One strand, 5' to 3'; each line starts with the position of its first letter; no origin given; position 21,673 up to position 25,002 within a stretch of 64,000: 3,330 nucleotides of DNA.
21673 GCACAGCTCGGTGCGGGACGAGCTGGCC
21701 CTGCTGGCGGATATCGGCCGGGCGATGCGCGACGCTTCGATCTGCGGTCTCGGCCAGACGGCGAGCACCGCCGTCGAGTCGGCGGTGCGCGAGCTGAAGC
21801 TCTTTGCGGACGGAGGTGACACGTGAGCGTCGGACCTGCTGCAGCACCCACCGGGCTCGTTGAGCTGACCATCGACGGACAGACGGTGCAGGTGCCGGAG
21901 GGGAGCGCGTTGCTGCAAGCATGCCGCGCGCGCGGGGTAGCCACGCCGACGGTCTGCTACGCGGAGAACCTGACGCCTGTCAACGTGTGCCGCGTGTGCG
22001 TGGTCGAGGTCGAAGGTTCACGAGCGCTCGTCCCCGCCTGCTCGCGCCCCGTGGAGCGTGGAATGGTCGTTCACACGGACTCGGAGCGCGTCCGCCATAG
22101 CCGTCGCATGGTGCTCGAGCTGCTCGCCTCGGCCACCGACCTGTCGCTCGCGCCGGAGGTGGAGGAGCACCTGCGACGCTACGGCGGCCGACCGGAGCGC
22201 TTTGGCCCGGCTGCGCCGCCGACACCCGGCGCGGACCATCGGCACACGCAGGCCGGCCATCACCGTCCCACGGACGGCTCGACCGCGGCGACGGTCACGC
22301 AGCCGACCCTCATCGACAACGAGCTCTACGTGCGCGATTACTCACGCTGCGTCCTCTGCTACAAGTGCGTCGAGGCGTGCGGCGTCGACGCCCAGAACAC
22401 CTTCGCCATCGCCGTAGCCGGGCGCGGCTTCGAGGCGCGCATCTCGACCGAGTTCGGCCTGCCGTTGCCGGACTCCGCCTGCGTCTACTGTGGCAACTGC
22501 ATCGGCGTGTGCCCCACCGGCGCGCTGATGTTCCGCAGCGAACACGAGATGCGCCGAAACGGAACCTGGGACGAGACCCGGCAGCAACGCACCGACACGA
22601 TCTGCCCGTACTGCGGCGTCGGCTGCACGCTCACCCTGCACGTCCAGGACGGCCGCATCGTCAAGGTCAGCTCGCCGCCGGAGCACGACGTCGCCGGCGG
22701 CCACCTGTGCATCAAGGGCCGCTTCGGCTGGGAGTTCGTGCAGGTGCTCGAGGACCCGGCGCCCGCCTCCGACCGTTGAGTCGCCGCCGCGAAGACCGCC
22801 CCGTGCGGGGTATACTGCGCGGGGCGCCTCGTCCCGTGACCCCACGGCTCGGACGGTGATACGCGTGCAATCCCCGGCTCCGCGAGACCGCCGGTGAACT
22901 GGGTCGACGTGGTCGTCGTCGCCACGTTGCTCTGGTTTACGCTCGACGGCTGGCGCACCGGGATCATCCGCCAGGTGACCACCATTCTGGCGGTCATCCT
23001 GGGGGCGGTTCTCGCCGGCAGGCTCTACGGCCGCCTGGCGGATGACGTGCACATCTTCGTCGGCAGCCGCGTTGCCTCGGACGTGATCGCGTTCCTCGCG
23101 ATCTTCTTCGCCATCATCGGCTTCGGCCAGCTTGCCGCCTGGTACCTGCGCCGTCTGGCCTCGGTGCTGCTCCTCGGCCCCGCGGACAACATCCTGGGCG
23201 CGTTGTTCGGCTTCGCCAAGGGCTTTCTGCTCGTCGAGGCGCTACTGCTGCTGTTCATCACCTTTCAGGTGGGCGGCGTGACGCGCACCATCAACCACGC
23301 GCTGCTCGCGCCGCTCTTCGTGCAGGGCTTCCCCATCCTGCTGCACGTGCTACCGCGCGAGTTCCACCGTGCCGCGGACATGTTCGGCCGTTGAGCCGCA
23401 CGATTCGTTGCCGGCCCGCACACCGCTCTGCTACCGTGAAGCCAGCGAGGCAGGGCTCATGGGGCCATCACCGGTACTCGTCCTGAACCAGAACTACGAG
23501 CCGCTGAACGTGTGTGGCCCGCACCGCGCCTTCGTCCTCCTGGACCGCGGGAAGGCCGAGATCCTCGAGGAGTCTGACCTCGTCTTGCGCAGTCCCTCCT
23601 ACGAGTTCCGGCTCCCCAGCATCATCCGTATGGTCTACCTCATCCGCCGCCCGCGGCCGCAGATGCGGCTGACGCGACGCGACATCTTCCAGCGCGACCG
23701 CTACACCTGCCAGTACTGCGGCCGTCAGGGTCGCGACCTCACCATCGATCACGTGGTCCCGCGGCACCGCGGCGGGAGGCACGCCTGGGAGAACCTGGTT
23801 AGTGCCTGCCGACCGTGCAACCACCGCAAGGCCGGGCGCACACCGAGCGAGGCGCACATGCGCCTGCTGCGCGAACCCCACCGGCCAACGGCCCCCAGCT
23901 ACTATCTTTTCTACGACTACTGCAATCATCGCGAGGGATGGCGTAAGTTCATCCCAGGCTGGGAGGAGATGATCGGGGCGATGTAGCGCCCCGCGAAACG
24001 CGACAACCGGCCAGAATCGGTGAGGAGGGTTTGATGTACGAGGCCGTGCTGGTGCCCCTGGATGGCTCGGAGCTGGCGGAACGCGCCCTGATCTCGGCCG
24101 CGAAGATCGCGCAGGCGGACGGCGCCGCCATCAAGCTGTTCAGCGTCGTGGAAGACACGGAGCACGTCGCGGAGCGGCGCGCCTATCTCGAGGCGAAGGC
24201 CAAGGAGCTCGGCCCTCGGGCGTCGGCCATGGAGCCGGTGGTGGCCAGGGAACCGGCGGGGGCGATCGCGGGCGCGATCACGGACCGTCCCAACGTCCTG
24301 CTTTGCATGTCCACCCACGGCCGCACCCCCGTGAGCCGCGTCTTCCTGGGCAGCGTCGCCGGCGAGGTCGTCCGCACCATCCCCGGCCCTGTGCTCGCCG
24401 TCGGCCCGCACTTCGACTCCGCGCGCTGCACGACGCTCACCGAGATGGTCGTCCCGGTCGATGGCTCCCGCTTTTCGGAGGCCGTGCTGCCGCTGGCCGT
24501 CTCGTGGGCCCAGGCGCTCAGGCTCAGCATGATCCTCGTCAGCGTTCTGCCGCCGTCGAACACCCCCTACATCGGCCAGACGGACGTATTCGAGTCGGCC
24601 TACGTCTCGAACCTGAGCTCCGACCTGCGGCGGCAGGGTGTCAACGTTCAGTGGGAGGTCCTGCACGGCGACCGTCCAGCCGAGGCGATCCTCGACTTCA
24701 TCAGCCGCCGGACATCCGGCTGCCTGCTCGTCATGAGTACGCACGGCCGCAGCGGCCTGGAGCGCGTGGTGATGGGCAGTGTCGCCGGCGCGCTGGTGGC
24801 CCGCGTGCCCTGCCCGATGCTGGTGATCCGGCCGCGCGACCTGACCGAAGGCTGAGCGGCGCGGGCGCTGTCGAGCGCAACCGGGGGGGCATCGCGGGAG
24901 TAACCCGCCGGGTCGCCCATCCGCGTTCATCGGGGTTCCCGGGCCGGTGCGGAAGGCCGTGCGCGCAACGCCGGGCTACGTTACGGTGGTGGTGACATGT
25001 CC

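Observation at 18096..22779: Formate dehydrogenase alpha subunit split at the domain boundary and circularly permuted around fused fdsGB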

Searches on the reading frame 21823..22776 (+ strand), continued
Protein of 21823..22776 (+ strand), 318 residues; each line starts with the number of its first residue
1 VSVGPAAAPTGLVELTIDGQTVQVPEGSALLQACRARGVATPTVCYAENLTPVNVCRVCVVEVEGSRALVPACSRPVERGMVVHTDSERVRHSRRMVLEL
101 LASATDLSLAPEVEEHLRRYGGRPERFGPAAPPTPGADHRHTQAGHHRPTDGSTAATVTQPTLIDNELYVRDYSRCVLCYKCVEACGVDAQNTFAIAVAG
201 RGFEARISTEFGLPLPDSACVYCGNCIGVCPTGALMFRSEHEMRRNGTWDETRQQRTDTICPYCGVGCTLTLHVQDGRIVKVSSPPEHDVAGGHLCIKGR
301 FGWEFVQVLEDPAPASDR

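Call 50: search_protein_representatives(protein=window:21823-22776:+)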
Query: 318 residues. Proteins with E-value up to 0.001 (for the whole library): 14775; up to 1e-10: 7137; up to 1e-30: 895. The best 150 are listed.
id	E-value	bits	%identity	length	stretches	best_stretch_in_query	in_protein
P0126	2.2e-125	434.2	69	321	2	160-310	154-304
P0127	3.9e-108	377.6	71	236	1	12-248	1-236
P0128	5.9e-103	360.5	67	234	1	81-314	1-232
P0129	3.0e-101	355.0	71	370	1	82-308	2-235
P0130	2.1e-95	335.7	55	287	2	163-316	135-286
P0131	3.8e-95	334.9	59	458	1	34-311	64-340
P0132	6.0e-92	324.4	65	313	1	12-248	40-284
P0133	6.0e-92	324.4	66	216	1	97-307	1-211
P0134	4.5e-90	318.2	57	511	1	13-309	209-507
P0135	6.6e-89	314.4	73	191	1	135-312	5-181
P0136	4.4e-85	301.8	62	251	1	5-226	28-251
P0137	3.2e-80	285.8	73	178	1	70-248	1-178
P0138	7.0e-80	284.7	40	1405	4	167-305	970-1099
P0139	1.2e-79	283.9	76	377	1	150-307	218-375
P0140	4.6e-79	282.0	67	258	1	81-272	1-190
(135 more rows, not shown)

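Call 62: search_protein_families(library=pfam, proteins=[L043:195-1091:+, L043:1170-2240:+, L043:1241-3112:+, L043:7765-8496:+, L043:9001-10209:-, L043:9250-10452:+, L043:10452-11399:+, L043:11383-13503:+, L043:13506-14870:-], max_evalue=0.00001)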
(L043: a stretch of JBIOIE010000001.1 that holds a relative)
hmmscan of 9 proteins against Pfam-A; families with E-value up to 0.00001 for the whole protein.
L043:195-1091:+ (299 aa): 0 families

L043:1170-2240:+ (357 aa): 2 families
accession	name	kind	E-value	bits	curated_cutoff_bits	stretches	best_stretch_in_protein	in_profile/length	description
PF00586.29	AIRS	-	8.1e-24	84.6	24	1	61-167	2-112/112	AIR synthase related protein, N-terminal domain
PF02769.27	AIRS_C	-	1.3e-18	68.1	23.1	1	179-355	1-153/156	AIR synthase related protein, C-terminal domain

L043:1241-3112:+ (624 aa): 1 family
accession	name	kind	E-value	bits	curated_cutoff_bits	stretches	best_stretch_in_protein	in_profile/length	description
PF02634.21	FdhD-NarQ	-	6.2e-62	209.9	27.2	1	367-621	1-236/237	FdhD/NarQ family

L043:7765-8496:+ (244 aa): 1 family
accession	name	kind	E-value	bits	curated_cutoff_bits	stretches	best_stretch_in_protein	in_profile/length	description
PF12804.13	NTP_transf_3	-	5.5e-30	105.1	27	1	54-202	1-149/160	MobA-like NTP transferase domain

L043:9001-10209:- (403 aa): 0 families

L043:9250-10452:+ (401 aa): 2 families
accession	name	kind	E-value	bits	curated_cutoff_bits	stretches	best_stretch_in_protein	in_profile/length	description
PF01979.26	Amidohydro_1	-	9.9e-53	180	25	1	49-394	2-343/345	Amidohydrolase family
PF07969.17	Amidohydro_3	-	9.3e-20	72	29.7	1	175-396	229-471/472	Amidohydrolase family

L043:10452-11399:+ (316 aa): 1 family
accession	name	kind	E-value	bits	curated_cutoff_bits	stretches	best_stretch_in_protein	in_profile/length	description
PF02126.24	PTE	-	7.7e-62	209.8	22.4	1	14-309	4-297/298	Phosphotriesterase family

L043:11383-13503:+ (707 aa): 0 families

L043:13506-14870:- (455 aa): 4 families
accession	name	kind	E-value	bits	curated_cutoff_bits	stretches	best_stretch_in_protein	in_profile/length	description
PF01476.26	LysM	-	5.9e-23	81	20.9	2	141-184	1-43/43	LysM domain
PF23473.1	LysM3_LYK4_5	-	5.6e-15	55.6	29.3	2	139-175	3-38/48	LYK4/5 LysM3 domain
PF08486.15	SpoIID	-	8.5e-07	30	23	1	298-383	7-90/97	Stage II sporulation protein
PF23577.1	LysM_RLK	-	5.6e-06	26.7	27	0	139-160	1-22/44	LysM domain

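Call 79: predict_structure(alignment_id=A1)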
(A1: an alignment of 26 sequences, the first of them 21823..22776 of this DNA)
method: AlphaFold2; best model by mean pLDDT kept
length: 318 residues; sequences in the alignment: 26
mean_pLDDT: 50.3   pTM: 0.42
mean pLDDT of the five models: 50.3, 47.9, 47.6, 46.4, 45.1
residues with pLDDT >= 90: 19; 70-90: 74; 50-70: 49; < 50: 176
segments of 3 or more residues with pLDDT < 50: 1-7, 44-56, 126-237, 261-268, 284-318
pLDDT, mean of each block of 10 residues (from residue 1): 46 92 87 78 41 52 78 81 88 70 57 73 51 36 30 28 22 27 29 24 23 25 26 43 78 73 45 71 42 25 30 37
secondary structure, 60 per line:
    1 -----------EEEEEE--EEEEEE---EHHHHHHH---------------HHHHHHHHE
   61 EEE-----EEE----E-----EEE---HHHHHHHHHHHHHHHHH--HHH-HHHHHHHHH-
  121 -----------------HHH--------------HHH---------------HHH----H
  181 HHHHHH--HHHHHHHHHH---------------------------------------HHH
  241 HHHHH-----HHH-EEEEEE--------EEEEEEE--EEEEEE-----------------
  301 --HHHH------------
elements in order: E12-17 E20-25 H30-36 H52-59 E60-63 E69-71 E82-84 H88-104 H111-119 H180-186 H189-198 H238-245 E255-260 E269-275 E278-283 H303-306
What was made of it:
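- The AlphaFold model of the Fe-S subunit was too poor to use (mean pLDDT 50, call 79).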

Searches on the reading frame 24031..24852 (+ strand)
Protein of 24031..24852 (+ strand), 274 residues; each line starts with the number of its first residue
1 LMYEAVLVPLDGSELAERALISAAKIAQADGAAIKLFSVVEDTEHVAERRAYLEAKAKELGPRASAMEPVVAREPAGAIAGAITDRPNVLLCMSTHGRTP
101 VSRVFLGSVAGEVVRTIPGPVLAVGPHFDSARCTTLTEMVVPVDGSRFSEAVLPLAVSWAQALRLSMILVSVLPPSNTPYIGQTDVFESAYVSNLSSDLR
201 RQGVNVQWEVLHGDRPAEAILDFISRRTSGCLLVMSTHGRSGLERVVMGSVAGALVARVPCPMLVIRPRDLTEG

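Call 37: search_protein_families(library=pfam, proteins=[window:24031-24852:+], max_evalue=0.00001)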
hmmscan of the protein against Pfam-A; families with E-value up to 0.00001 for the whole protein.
window:24031-24852:+ (274 aa): 1 family
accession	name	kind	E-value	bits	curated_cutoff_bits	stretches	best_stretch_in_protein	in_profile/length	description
PF00582.32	Usp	-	9.7e-38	130.3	24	2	139-267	5-141/141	Universal stress protein family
